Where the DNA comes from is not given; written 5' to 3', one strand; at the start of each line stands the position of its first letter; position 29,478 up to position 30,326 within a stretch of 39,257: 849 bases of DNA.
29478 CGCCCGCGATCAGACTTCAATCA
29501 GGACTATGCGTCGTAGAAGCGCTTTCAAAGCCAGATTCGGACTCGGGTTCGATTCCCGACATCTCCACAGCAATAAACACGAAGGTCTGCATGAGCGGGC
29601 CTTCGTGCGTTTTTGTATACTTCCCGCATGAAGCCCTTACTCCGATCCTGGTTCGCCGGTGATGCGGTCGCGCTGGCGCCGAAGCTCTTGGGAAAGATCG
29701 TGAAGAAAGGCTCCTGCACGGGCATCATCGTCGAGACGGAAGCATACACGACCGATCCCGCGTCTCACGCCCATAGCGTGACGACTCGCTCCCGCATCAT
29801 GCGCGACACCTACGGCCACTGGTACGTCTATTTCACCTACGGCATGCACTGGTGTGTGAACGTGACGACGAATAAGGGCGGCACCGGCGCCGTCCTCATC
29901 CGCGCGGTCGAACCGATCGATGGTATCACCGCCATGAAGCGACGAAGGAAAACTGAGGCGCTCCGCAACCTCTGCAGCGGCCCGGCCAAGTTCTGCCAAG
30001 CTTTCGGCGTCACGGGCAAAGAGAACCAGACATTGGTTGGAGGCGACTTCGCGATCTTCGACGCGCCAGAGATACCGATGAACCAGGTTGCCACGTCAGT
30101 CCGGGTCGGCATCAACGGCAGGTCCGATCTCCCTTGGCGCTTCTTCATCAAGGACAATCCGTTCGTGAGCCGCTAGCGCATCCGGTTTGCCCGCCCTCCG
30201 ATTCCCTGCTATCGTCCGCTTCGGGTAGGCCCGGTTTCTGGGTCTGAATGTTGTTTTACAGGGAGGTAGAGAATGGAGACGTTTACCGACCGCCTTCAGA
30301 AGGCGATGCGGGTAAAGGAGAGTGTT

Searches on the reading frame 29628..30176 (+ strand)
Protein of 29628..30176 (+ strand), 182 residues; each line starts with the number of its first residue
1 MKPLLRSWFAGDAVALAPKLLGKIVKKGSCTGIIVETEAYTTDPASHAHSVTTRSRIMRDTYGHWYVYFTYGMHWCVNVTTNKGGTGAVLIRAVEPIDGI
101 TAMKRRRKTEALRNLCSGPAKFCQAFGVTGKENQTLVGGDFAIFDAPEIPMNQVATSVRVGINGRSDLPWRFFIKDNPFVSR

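Call 14: search_protein_families(library=pfam, proteins=[window:29628-30176:+], max_evalue=0.01)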
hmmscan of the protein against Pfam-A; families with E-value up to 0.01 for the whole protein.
window:29628-30176:+ (182 aa): 1 family
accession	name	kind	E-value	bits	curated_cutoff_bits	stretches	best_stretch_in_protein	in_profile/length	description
PF02245.21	Pur_DNA_glyco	-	1.3e-53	181.5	27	1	8-178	2-181/181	Methylpurine-DNA glycosylase (MPG)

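Call 15: search_protein_families(library=ncbifam, proteins=[window:29628-30176:+], max_evalue=0.01)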
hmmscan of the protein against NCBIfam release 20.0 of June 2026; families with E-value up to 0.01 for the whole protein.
window:29628-30176:+ (182 aa): 6 families
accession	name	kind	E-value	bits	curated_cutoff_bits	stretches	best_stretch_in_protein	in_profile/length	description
NF002003.0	PRK00802.1-3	equivalog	5.1e-55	186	182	1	5-182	8-193/203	DNA-3-methyladenine glycosylase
TIGR00567.1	3mg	subfamily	3.9e-42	144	116.35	1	7-181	4-192/192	DNA-3-methyladenine glycosylase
NF002001.0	PRK00802.1-1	equivalog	2.2e-37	128.6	272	1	4-181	3-200/202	DNA-3-methyladenine glycosylase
NF002004.0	PRK00802.1-4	equivalog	2.8e-30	105.2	211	1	3-177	6-172/182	DNA-3-methyladenine glycosylase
NF002002.0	PRK00802.1-2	equivalog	2.4e-29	102.2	249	1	7-182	9-195/197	DNA-3-methyladenine glycosylase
NF002005.0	PRK00802.1-5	equivalog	5.5e-11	42.6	229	1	3-172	8-196/230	DNA-3-methyladenine glycosylase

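Call 94: find_homologous_proteins(query=window:29628-30173:+, max_evalue=1e-50)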
Query window:29628-30173:+ (182 aa): 213 proteins with E <= 1e-50 among 8000 candidates; the best 120 are listed.
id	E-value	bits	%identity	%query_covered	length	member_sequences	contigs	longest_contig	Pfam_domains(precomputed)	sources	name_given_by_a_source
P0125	4.1e-121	419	100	100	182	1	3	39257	PF02245.22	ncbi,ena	-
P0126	3.0e-92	325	76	100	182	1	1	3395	PF02245.22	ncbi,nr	ncbi:DNA-3-methyladenine glycosylase [Candidatus Kaiserbacteria bacterium]|nr:DNA-3-methyladenine gl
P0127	2.9e-91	322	74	100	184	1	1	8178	PF02245.22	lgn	-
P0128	9.7e-91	320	74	99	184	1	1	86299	PF02245.22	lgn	-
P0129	2.4e-89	316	74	100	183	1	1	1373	PF02245.22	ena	-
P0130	6.9e-89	314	75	100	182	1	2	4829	PF02245.22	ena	-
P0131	1.7e-88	313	74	100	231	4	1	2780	PF02245.22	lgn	-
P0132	3.0e-88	312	73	100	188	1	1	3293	PF02245.22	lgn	-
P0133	6.5e-88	311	71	100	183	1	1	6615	PF02245.22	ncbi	ncbi:MAG: DNA-3-methyladenine glycosylase [Minisyncoccota bacterium]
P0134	9.7e-88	311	74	100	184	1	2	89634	PF02245.22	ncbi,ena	-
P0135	1.7e-87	310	74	99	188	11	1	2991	PF02245.22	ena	-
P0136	2.0e-87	310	71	99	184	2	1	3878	PF02245.22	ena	-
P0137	2.0e-87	310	73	100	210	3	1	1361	PF02245.22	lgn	-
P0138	4.4e-87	308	71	100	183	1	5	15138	PF02245.22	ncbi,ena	-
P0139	4.8e-87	308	69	100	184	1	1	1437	PF02245.22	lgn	-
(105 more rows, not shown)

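Call 95: find_encoding_contigs(protein=P0126, flank=3000, max_places=2)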
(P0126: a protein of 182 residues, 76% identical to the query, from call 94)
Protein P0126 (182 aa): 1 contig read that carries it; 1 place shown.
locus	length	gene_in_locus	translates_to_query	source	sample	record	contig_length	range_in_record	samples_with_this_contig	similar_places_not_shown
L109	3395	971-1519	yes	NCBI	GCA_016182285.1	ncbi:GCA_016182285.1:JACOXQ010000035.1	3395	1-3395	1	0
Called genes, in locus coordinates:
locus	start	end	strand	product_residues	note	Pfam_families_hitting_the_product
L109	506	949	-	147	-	PF01668:SmpB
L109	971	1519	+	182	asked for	PF02245:Pur_DNA_glyco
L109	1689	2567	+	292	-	PF00215:OMPdecase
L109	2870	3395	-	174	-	PF02353:CMAS, PF13489:Methyltransf_23 (weak)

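Call 96: find_encoding_contigs(protein=P0130, flank=3000, max_places=2)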
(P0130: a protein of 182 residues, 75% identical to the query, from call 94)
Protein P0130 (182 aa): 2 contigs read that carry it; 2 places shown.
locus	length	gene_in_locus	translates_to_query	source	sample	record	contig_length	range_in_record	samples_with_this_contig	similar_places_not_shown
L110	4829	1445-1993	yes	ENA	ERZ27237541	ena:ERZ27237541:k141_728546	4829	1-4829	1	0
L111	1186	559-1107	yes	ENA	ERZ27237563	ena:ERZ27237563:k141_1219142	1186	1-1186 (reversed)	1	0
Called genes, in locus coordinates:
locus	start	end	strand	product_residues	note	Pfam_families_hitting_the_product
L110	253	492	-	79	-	PF13192:Thioredoxin_3 (weak), PF00462:Glutaredoxin, PF13417:GST_N_3 (weak)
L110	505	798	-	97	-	PF01022:HTH_5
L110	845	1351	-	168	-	-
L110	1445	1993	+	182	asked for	PF02245:Pur_DNA_glyco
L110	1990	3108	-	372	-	PF02353:CMAS, PF05175:MTS (weak), PF13489:Methyltransf_23, PF01728:FtsJ (weak), PF08241:Methyltransf_11, PF08242:Methyltransf_12, PF13649:Methyltransf_25, PF13847:Methyltransf_31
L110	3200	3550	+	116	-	-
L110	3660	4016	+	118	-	-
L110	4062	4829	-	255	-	?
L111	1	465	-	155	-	?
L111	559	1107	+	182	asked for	PF02245:Pur_DNA_glyco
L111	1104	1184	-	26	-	?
